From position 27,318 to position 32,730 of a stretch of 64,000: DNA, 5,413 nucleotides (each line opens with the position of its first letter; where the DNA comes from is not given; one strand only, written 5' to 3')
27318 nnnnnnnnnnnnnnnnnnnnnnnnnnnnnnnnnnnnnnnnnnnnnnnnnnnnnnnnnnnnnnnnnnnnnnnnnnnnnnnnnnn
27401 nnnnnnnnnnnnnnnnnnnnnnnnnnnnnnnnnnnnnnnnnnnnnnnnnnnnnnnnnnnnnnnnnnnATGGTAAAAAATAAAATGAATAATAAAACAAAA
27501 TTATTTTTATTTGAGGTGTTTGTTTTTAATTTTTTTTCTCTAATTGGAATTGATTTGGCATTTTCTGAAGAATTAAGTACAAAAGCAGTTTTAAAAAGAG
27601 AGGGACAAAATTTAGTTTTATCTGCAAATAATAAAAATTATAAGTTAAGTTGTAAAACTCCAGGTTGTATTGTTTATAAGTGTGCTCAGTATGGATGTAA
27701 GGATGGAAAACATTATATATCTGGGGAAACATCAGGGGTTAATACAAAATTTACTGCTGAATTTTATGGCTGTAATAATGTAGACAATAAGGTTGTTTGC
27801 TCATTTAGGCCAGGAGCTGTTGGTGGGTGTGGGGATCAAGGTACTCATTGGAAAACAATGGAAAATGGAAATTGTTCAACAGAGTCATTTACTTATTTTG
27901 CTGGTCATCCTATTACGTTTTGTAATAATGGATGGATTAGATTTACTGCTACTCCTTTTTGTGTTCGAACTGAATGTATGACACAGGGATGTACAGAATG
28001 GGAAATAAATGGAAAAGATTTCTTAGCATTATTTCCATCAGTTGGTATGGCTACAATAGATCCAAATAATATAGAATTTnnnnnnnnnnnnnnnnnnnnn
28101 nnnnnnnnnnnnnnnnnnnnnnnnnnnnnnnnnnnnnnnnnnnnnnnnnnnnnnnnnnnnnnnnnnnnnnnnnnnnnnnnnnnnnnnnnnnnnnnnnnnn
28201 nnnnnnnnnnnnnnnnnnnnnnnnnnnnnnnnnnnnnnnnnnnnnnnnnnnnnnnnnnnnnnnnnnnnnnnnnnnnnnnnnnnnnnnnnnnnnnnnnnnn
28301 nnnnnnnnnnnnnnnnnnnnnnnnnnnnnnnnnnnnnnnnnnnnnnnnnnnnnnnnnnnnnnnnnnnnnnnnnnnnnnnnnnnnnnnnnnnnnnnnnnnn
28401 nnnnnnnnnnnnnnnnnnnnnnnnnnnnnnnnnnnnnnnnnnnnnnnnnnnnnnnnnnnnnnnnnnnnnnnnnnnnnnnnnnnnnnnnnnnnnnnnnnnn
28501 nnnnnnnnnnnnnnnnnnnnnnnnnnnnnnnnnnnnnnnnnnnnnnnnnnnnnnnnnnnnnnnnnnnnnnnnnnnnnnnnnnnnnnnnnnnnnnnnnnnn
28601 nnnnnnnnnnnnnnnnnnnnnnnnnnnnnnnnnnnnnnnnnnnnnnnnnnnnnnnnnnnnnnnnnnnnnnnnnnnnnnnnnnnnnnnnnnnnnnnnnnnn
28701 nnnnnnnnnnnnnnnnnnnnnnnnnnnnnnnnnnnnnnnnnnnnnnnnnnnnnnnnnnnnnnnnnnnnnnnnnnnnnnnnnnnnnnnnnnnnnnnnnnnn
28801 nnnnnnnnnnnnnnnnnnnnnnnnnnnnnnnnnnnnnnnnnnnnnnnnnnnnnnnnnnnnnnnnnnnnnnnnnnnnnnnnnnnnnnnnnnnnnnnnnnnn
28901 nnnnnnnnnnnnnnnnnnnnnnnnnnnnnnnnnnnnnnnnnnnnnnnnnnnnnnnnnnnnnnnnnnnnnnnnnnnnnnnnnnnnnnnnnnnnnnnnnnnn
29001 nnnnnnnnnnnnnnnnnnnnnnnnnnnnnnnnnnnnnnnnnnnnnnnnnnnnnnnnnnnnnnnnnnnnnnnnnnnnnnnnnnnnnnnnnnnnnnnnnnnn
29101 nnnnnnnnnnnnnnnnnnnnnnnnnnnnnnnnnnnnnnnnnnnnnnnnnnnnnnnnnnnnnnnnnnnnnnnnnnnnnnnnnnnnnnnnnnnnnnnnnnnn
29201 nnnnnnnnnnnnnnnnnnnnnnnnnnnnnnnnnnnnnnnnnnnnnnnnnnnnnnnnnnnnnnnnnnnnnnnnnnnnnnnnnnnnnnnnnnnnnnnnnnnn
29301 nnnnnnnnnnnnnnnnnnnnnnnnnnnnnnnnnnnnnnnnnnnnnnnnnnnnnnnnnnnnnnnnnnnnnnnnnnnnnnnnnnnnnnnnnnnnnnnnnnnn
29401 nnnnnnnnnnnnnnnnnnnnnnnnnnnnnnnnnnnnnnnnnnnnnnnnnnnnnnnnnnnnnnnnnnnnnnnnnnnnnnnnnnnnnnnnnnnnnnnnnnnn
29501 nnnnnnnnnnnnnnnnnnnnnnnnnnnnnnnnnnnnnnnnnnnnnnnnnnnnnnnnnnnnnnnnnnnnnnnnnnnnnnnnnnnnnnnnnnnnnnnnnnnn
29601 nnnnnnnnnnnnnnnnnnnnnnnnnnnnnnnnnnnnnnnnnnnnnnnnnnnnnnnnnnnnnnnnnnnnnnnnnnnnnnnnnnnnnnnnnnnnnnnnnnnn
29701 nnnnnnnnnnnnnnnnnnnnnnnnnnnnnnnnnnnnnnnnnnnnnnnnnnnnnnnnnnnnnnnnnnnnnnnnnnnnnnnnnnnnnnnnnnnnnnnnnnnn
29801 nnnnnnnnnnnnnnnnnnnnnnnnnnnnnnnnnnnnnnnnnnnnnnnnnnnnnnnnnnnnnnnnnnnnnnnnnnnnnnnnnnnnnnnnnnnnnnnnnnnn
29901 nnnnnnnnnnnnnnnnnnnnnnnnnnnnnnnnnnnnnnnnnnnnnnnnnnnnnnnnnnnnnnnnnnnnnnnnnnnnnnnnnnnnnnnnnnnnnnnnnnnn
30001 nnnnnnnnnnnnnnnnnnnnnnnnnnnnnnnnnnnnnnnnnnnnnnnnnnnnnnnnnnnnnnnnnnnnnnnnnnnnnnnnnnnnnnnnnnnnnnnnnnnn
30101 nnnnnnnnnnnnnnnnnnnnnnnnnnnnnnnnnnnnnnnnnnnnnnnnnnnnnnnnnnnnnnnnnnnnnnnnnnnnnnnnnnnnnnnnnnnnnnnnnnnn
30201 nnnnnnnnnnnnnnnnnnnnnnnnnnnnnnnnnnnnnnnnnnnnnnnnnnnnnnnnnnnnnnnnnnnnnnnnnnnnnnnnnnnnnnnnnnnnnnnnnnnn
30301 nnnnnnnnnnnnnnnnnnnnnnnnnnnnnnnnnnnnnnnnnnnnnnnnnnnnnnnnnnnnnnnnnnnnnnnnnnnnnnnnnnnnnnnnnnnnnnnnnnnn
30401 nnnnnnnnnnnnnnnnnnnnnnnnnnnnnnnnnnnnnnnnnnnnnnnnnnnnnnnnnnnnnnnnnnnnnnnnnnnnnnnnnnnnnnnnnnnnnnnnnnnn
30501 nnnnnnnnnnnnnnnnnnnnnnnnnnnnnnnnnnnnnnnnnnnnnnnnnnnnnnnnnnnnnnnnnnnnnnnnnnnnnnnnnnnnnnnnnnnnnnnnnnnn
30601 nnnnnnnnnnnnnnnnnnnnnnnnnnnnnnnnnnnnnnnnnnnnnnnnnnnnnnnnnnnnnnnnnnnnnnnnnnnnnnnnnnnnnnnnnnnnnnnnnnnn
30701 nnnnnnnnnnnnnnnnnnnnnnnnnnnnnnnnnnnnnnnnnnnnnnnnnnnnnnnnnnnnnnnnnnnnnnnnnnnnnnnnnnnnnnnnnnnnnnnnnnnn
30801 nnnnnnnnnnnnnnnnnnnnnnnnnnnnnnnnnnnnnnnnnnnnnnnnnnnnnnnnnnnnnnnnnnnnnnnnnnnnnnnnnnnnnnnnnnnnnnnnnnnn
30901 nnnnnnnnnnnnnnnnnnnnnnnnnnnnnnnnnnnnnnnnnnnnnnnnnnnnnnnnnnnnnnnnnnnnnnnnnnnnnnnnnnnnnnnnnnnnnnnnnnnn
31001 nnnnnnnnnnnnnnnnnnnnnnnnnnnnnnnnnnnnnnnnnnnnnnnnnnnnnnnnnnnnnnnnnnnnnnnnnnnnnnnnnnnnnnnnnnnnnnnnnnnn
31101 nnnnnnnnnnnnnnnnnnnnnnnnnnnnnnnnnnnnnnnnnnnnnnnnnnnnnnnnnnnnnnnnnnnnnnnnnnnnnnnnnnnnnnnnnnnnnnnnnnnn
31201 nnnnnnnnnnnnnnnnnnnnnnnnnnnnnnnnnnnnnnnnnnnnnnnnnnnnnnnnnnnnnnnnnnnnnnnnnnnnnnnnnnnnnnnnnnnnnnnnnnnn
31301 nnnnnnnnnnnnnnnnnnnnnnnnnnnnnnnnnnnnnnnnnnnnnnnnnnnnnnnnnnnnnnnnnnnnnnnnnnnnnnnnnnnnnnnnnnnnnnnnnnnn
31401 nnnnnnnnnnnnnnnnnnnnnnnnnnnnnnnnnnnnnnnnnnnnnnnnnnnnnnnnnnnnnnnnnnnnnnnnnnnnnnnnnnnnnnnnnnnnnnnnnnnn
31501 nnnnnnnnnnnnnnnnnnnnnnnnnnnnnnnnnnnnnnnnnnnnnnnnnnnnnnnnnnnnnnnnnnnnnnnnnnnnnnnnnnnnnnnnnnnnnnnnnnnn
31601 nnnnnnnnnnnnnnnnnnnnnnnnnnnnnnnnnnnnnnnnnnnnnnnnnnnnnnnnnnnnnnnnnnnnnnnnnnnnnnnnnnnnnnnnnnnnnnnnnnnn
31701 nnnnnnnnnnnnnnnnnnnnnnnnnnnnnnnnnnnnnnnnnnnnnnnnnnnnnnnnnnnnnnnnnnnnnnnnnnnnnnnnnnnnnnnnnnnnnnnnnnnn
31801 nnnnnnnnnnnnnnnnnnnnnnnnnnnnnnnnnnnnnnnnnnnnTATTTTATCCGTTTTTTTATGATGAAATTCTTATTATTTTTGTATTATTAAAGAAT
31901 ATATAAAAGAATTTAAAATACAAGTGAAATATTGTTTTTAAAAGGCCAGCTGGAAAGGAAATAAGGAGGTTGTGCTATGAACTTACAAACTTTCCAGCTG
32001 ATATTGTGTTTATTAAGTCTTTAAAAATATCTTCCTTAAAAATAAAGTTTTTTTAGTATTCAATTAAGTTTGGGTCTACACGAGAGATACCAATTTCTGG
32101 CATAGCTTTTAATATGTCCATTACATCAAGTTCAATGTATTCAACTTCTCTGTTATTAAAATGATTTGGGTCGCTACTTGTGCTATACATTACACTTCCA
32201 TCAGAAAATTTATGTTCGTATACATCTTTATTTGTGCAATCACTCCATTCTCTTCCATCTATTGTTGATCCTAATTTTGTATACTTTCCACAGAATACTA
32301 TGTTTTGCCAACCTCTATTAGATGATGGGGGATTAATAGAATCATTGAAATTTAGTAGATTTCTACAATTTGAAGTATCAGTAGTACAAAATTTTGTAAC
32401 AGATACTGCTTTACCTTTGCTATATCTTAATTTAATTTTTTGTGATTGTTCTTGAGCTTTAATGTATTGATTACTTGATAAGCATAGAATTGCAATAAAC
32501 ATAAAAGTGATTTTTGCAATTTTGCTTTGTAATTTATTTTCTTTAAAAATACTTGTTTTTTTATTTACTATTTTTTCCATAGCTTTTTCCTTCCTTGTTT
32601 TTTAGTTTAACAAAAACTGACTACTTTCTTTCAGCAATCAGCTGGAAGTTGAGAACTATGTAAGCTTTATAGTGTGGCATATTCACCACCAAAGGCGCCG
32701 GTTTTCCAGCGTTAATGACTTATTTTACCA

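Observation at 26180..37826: Five-member family of cysteine-rich secreted proteins with a hypervariable core and a conserved C-terminal LIEY tail, carried on stereotyped promoter-leader-gene-terminator cassettes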

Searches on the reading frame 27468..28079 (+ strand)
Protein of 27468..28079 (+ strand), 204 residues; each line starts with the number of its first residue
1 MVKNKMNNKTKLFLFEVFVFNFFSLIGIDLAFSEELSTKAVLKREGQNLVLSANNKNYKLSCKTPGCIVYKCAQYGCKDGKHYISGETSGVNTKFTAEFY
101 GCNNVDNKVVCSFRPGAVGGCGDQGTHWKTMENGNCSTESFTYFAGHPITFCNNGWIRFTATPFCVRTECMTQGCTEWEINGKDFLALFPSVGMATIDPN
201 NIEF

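Call 10: search_protein_families(library=pfam, proteins=[window:27468-28079:+], max_evalue=1)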
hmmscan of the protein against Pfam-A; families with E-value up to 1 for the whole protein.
window:27468-28079:+ (204 aa): 0 families

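Call 11: search_protein_families(library=ncbifam, proteins=[window:27468-28079:+], max_evalue=1)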
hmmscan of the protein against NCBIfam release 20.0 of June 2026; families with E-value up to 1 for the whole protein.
window:27468-28079:+ (204 aa): 1 family
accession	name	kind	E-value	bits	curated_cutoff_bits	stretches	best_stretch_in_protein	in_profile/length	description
NF038271.1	strep_PBP2X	exception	0.025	12.8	1050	1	11-41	30-60/750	penicillin-binding protein PBP2X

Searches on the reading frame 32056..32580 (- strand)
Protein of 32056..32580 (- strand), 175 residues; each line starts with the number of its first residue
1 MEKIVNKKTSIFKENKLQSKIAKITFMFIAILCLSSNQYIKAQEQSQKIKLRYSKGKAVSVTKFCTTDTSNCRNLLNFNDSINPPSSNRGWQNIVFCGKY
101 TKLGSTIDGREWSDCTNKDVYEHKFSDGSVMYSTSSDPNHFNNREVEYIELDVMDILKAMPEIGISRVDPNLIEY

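Call 10: search_protein_families(library=pfam, proteins=[window:32056-32580:-], max_evalue=1)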
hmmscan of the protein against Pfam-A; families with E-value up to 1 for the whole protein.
window:32056-32580:- (175 aa): 1 family
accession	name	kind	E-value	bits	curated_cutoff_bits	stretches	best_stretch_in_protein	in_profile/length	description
PF20313.3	DUF6609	-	0.18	12.2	24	1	2-42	56-97/176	Family of unknown function (DUF6609)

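Call 11: search_protein_families(library=ncbifam, proteins=[window:32056-32580:-], max_evalue=1)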
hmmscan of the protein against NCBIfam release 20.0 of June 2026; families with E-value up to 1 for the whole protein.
window:32056-32580:- (175 aa): 0 families
